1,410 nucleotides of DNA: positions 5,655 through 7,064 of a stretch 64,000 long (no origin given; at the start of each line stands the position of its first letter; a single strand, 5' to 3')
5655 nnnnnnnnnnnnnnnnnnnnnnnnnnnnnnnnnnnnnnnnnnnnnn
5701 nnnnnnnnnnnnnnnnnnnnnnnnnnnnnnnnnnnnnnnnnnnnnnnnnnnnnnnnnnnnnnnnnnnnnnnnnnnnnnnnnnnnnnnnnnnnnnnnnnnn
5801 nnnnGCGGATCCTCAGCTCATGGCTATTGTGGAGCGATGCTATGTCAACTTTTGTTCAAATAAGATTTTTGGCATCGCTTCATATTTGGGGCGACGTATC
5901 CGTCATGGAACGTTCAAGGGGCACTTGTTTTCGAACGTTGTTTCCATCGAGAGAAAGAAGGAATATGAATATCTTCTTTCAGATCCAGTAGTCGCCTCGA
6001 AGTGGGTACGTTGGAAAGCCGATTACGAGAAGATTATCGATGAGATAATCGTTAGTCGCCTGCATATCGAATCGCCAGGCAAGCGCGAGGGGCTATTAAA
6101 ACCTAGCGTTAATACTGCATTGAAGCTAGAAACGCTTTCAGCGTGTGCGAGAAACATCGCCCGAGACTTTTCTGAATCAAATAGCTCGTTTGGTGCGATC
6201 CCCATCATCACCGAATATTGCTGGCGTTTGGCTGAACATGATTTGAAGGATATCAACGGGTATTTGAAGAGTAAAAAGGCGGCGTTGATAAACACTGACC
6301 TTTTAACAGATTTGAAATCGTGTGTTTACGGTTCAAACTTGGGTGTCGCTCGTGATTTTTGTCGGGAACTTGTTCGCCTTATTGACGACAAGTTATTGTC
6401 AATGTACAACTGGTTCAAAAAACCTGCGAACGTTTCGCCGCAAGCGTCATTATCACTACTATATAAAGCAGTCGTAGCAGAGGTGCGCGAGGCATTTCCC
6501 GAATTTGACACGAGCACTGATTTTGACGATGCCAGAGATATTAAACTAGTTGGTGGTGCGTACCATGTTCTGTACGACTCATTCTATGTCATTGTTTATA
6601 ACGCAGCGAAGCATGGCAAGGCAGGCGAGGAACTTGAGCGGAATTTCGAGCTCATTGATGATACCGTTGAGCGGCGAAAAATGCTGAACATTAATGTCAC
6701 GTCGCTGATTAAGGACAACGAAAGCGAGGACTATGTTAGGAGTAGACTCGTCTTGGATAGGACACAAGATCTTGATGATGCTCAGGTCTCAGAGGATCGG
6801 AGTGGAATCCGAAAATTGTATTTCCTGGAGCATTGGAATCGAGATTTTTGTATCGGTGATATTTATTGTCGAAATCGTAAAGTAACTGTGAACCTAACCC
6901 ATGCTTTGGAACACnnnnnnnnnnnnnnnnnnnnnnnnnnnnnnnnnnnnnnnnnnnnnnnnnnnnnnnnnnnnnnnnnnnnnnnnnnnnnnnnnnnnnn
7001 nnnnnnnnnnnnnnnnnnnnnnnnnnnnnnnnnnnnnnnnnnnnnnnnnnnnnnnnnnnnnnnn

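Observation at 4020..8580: Detocs-like defensive two-component locus (sensor kinase, buffer receiver, receiver-PNP effector)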

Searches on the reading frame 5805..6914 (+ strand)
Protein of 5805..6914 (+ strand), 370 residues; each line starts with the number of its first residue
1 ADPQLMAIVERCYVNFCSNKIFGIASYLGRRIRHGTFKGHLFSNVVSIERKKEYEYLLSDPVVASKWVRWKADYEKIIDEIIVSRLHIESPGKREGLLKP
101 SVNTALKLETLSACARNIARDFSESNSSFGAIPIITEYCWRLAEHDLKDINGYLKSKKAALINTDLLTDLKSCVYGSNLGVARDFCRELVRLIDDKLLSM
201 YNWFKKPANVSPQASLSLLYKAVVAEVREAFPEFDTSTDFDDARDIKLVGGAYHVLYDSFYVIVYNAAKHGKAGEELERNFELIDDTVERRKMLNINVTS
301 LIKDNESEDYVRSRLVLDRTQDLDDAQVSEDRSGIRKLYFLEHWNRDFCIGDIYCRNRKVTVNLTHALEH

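Call 48: predict_structure(alignment_id=A4)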
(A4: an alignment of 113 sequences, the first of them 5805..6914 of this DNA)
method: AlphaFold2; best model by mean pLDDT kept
length: 370 residues; sequences in the alignment: 113
mean_pLDDT: 88.1   pTM: 0.63
mean pLDDT of the five models: 88.1, 87.8, 87.6, 86.0, 84.9
residues with pLDDT >= 90: 219; 70-90: 122; 50-70: 26; < 50: 3
segments of 3 or more residues with pLDDT < 50: 328-330
pLDDT, mean of each block of 10 residues (from residue 1): 87 88 74 73 95 97 98 96 86 86 88 92 90 90 90 94 96 94 98 93 75 83 89 92 83 85 92 94 89 95 96 79 56 75 88 95 90
secondary structure, 60 per line:
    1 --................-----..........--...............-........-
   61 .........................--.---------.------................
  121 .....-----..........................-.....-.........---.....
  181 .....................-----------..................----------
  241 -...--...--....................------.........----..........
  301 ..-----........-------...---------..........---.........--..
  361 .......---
elements in order: H3-18 H24-33 H36-50 H52-59 H61-85 H105-125 H131-156 H158-162 H164-172 H176-201 E213-215 H216-230 E247-249 H252-270 E278-286 E291-302 H308-315 H335-344 E348-356 E359-367

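Call 51: fold_search(model_id=the predicted structure, library=pdb)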
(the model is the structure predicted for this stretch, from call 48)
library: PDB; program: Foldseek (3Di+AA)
matches with E <= 10: 334; with E <= 0.001: 26
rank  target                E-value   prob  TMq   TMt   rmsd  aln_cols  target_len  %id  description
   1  8vc9_E                1.0e-04  1.00  0.29  0.29  22.1       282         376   10  Hybrid response regulator LvrB from Leptospira / phosphorylated REC form (released 2024-12-18)
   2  9eut_A                1.1e-04  1.00  0.30  0.16  19.0       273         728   17  Cryo-EM structure of the full-length Pseudomonas aeruginosa bacteriophytochrome in its Pr state (released 2024-09-04)
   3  6dk7_F                1.1e-04  1.00  0.28  0.43  17.0       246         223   15  RetS histidine kinase region with cobalt (released 2019-03-20)
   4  8vc9_B                1.2e-04  1.00  0.30  0.29  22.4       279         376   11  Hybrid response regulator LvrB from Leptospira / phosphorylated REC form (released 2024-12-18)
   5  4biz_C                1.2e-04  1.00  0.28  0.40  18.9       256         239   16  Crystal structure of CpxAHDC (orthorhombic form 2) (released 2014-04-23)
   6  4biw_A                1.3e-04  1.00  0.29  0.42  19.2       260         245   16  Crystal structure of CpxAHDC (hexagonal form) (released 2014-02-12)
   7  8vc9_A                1.4e-04  1.00  0.30  0.29  22.0       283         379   13  Hybrid response regulator LvrB from Leptospira / phosphorylated REC form (released 2024-12-18)
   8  8a3u                  1.4e-04  1.00  0.25  0.25  20.8       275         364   12  Crystal structure of a chimeric LOV-Histidine kinase SB2F1 (symmetrical variant, trigonal form with short c-axis) (released 2023-12-20)
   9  4biz_B                1.4e-04  1.00  0.27  0.41  18.1       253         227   16  Crystal structure of CpxAHDC (orthorhombic form 2) (released 2014-04-23)
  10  9jfj_C                1.6e-04  1.00  0.29  0.43  17.6       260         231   13  Crystal structure of the cytoplasmic domain of ZraS in ADP-bound form (released 2025-03-26)
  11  4biw_B                1.7e-04  1.00  0.29  0.42  17.0       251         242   17  Crystal structure of CpxAHDC (hexagonal form) (released 2014-02-12)
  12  8a7f_A                2.6e-04  1.00  0.25  0.26  21.0       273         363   12  Crystal structure of a chimeric LOV-Histidine kinase SB2F1-I66R mutant (asymmetrical variant, trigonal form with long  (released 2024-01-10)
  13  9jfj_A                3.0e-04  1.00  0.30  0.45  18.5       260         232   13  Crystal structure of the cytoplasmic domain of ZraS in ADP-bound form (released 2025-03-26)
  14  6dk7_B                3.5e-04  1.00  0.28  0.43  18.1       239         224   16  RetS histidine kinase region with cobalt (released 2019-03-20)
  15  4biv_A                3.6e-04  1.00  0.30  0.39  20.0       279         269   15  Crystal structure of CpxAHDC (trigonal form) (released 2014-02-12)
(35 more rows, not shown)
